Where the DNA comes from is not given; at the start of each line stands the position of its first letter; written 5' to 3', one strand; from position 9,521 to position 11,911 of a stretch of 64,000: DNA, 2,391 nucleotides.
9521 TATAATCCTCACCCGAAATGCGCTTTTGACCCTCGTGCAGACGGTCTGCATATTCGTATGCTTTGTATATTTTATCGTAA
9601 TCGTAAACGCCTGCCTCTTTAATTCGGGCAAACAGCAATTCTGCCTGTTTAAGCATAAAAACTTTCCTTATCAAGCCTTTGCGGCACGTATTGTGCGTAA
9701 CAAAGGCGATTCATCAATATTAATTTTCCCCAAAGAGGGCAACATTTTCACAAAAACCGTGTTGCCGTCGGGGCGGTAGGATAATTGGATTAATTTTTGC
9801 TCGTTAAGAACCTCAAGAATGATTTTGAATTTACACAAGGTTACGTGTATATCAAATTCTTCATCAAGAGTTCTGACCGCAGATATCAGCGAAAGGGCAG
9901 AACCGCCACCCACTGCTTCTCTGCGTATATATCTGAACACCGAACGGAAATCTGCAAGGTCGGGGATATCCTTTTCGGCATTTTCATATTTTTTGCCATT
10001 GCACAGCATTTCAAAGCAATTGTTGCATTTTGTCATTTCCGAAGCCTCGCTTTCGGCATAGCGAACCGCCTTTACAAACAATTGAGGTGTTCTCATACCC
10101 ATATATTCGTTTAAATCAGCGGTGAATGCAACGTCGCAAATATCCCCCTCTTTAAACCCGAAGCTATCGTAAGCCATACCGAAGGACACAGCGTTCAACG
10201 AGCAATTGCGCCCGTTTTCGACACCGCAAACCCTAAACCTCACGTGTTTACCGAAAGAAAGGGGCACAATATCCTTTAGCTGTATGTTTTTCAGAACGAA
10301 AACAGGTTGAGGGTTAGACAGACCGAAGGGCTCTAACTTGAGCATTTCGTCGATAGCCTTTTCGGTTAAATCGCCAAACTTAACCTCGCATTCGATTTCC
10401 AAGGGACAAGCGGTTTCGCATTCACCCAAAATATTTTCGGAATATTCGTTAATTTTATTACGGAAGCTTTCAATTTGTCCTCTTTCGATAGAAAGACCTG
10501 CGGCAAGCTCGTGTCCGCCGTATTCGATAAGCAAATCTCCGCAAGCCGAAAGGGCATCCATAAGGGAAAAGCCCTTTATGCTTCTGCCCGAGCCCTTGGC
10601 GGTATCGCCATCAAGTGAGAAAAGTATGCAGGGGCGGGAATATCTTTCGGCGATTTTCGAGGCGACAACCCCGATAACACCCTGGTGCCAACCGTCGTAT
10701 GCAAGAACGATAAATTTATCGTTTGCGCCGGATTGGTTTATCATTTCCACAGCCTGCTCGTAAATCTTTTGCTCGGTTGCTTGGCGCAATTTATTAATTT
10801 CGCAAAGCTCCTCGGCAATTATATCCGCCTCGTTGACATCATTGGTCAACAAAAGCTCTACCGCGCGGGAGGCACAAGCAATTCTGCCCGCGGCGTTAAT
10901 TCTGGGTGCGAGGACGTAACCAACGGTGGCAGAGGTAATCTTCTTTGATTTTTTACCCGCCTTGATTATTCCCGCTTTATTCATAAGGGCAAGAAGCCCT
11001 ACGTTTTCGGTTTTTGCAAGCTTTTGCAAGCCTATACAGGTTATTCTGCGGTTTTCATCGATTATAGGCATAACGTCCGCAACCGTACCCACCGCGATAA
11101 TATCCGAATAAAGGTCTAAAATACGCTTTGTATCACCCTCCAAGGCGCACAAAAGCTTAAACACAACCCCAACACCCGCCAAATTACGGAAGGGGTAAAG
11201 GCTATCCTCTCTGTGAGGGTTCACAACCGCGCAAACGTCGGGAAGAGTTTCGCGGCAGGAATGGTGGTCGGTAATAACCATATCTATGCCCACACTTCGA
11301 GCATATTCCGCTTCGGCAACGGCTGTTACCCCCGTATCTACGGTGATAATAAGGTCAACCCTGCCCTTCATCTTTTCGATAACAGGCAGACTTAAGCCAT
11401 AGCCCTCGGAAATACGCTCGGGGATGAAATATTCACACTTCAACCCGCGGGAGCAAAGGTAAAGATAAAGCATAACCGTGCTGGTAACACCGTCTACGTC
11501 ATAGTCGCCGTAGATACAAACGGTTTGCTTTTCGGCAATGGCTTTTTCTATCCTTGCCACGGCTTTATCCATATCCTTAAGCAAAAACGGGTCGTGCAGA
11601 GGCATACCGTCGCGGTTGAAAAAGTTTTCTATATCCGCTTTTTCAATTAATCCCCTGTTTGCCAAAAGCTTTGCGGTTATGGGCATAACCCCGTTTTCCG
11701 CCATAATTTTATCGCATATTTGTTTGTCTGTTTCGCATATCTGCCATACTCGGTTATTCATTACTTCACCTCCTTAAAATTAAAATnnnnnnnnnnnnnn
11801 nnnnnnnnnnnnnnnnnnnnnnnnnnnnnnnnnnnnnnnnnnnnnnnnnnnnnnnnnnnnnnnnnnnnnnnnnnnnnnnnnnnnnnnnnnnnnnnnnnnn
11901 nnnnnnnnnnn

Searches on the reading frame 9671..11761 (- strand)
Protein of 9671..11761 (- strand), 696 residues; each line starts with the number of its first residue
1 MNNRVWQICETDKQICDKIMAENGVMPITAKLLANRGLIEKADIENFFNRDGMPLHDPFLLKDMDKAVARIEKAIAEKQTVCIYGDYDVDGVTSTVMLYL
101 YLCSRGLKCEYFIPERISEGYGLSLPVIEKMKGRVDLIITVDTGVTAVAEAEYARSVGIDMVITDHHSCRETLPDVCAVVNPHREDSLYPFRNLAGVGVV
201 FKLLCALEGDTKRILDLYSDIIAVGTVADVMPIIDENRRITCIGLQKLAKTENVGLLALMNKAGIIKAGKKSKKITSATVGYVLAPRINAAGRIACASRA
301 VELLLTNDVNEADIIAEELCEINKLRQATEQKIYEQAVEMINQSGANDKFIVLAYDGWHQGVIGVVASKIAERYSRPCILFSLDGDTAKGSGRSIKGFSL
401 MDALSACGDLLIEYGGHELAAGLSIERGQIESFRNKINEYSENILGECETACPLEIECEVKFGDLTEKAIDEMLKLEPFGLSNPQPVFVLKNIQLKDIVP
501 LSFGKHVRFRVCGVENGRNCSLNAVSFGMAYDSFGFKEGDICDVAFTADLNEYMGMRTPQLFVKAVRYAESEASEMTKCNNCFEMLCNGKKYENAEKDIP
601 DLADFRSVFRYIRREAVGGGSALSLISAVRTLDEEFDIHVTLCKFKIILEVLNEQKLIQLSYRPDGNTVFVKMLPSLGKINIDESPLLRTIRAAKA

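Call 19: find_encoding_contigs(protein=window:9671-11761:-, flank=10000, max_places=1)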
Protein window:9671-11761:- (696 aa): 22 contigs read that carry it; 1 place shown.
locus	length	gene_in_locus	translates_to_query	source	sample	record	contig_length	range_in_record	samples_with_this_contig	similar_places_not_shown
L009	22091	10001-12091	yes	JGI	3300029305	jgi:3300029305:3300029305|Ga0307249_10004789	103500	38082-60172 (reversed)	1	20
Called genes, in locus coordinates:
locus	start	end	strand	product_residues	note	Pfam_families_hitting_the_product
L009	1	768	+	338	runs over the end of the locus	PF02504:FA_synthesis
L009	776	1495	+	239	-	PF22935:RM44_endonuclase (faint), PF14622:Ribonucleas_3_3, PF00636:Ribonuclease_3, PF00035:dsrm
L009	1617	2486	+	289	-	PF04055:Radical_SAM, PF16199:Radical_SAM_C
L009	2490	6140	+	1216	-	PF02463:SMC_N, PF13175:AAA_15, PF13304:AAA_21, PF13476:AAA_23, PF13555:AAA_29 (weak), PF06470:SMC_hinge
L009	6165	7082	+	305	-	PF02881:SRP54_N, PF00448:SRP54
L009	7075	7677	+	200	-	PF01725:Ham1p_like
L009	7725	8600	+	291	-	PF19293:CdaA_N, PF02457:DAC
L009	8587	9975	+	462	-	PF07949:YbbR (weak)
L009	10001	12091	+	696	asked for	PF01368:DHH, PF02272:DHHA1, PF17768:RecJ_OB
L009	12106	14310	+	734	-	PF01966:HD (weak), PF13328:HD_4, PF04607:RelA_SpoT, PF02824:TGS, PF19296:RelA_AH, PF28438:RelA_RIS, PF13291:ACT_4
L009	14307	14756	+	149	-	PF02580:Tyr_Deacylase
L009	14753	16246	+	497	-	PF04055:Radical_SAM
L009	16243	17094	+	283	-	PF00485:PRK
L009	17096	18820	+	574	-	PF01943:Polysacc_synt, PF01554:MatE, PF03023:MurJ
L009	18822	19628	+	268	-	PF01503:PRA-PH (faint), PF03819:MazG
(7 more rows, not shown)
